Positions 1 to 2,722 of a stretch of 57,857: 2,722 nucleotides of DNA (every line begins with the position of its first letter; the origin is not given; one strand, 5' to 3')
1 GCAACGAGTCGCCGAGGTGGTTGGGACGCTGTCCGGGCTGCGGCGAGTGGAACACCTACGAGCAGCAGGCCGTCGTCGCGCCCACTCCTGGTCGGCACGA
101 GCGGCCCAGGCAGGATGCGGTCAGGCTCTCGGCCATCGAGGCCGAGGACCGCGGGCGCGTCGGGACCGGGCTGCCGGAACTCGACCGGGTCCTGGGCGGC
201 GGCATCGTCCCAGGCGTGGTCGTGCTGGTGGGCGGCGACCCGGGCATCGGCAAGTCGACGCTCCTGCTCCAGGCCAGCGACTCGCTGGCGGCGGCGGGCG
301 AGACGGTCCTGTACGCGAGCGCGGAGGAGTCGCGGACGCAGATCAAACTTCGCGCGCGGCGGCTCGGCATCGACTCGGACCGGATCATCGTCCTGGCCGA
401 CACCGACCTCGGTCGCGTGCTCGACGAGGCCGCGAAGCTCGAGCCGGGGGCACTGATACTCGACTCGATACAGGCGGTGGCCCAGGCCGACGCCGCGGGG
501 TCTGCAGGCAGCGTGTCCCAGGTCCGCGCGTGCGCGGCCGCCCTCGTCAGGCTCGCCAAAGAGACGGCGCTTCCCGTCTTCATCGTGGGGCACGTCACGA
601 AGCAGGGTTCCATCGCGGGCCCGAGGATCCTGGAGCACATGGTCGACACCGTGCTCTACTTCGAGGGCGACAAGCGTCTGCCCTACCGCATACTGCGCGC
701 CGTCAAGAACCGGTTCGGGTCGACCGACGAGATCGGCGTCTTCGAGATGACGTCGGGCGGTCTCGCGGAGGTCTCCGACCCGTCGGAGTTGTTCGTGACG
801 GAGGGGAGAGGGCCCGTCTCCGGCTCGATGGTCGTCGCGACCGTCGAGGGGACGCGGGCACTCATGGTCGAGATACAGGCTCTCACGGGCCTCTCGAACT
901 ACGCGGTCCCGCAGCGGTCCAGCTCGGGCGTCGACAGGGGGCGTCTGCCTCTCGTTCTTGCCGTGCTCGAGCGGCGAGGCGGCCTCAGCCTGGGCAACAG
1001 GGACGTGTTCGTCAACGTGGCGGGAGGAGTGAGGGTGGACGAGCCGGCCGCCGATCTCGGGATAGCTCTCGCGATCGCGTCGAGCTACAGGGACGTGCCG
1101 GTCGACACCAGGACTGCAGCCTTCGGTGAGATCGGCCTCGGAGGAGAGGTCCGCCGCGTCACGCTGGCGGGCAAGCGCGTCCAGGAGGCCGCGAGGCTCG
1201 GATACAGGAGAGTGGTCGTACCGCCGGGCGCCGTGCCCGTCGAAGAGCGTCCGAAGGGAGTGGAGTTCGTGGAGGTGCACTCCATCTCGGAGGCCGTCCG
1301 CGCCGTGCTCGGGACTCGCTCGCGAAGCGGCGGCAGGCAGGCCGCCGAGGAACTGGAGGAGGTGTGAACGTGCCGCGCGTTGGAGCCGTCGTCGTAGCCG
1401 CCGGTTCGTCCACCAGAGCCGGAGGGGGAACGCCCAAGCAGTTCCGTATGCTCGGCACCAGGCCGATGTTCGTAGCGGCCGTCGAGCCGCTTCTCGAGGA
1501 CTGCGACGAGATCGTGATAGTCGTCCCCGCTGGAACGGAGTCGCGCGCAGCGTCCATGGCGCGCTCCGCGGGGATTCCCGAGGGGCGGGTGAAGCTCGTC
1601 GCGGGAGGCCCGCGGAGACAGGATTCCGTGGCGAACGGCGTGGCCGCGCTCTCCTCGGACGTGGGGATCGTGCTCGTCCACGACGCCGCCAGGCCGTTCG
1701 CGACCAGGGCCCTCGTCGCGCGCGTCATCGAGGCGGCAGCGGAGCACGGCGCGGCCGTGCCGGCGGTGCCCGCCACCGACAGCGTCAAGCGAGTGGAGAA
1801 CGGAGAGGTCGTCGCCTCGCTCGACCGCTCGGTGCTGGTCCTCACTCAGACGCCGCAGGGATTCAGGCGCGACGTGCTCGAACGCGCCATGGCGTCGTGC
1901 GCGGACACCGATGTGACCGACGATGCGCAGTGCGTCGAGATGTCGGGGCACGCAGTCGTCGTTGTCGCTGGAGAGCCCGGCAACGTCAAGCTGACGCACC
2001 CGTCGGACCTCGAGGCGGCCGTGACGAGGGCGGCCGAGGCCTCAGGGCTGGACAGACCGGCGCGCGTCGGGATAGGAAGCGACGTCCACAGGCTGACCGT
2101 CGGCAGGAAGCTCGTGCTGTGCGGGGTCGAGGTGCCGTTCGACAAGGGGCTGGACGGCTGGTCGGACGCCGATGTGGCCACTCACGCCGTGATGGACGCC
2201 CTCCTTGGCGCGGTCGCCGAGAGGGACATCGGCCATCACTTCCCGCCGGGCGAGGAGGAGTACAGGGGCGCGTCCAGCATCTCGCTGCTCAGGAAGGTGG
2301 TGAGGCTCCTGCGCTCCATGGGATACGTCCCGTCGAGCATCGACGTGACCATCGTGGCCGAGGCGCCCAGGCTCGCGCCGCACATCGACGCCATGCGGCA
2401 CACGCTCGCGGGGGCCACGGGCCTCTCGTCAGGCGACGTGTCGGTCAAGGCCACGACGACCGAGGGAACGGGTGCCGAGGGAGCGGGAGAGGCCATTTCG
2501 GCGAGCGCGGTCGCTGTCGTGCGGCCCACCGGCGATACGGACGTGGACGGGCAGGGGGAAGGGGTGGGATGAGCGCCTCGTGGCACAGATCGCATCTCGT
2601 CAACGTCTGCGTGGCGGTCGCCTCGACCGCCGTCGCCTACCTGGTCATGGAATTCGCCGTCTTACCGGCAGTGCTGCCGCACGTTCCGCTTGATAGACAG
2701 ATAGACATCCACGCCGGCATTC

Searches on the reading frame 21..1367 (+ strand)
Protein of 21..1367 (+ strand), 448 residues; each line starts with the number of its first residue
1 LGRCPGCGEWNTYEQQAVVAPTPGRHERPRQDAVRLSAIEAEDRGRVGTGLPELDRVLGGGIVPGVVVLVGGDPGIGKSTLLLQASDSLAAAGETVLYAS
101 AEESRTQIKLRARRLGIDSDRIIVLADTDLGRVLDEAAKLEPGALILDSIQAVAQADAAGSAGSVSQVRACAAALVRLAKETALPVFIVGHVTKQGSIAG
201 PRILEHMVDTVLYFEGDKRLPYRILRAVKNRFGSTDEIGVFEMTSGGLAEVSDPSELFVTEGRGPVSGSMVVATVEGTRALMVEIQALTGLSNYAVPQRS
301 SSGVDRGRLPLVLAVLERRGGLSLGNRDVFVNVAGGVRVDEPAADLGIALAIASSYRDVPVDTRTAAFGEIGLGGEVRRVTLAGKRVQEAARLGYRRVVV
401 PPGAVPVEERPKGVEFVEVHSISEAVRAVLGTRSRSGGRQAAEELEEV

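Call 20: search_protein_families(library=pfam, proteins=[window:21-1367:+], max_evalue=0.00001)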
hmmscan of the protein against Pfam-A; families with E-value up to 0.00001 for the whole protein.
window:21-1367:+ (448 aa): 6 families
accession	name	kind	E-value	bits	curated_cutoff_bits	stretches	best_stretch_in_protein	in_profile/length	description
PF13481.12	AAA_25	-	1.9e-16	60.7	27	1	44-196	12-194/195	AAA domain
PF06745.19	ATPase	-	4.8e-15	56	26.6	1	47-122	1-77/231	KaiC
PF13541.12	ChlI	-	5.9e-09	36.3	27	1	320-402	36-119/121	Subunit ChlI of Mg-chelatase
PF03796.21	DnaB_C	-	9.3e-08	32.2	27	0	47-112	2-67/255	DnaB-like helicase C terminal domain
PF13191.12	AAA_16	-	2.4e-06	28.6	32.6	1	66-188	25-136/167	AAA ATPase domain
PF25199.1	nSTAND_NTPase5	-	7.8e-06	26.2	34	0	66-137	42-112/145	Novel STAND NTPase 5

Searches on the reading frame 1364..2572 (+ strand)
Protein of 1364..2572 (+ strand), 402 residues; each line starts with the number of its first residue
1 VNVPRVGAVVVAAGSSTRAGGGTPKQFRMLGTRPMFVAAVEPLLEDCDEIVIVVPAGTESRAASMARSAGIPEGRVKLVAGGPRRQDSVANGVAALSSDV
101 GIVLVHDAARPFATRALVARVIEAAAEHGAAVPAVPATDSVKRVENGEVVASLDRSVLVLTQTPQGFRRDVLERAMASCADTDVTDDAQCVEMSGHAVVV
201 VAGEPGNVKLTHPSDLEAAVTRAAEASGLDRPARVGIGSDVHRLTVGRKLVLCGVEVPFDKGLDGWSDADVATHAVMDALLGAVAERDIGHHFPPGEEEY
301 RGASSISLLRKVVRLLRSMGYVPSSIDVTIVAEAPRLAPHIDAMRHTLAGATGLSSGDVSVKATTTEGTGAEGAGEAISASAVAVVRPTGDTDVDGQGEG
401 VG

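Call 20: search_protein_families(library=pfam, proteins=[window:1364-2572:+], max_evalue=0.00001)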
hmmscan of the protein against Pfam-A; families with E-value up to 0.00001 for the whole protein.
window:1364-2572:+ (402 aa): 3 families
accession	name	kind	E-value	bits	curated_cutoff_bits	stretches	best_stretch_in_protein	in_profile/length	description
PF02542.21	YgbB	-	1.1e-57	195.2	26.7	1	234-386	2-154/155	YgbB family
PF01128.25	IspD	-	7.4e-53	180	27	1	7-219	2-215/221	2-C-methyl-D-erythritol 4-phosphate cytidylyltransferase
PF12804.13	NTP_transf_3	-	1.3e-10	42.2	27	1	8-140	1-125/160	MobA-like NTP transferase domain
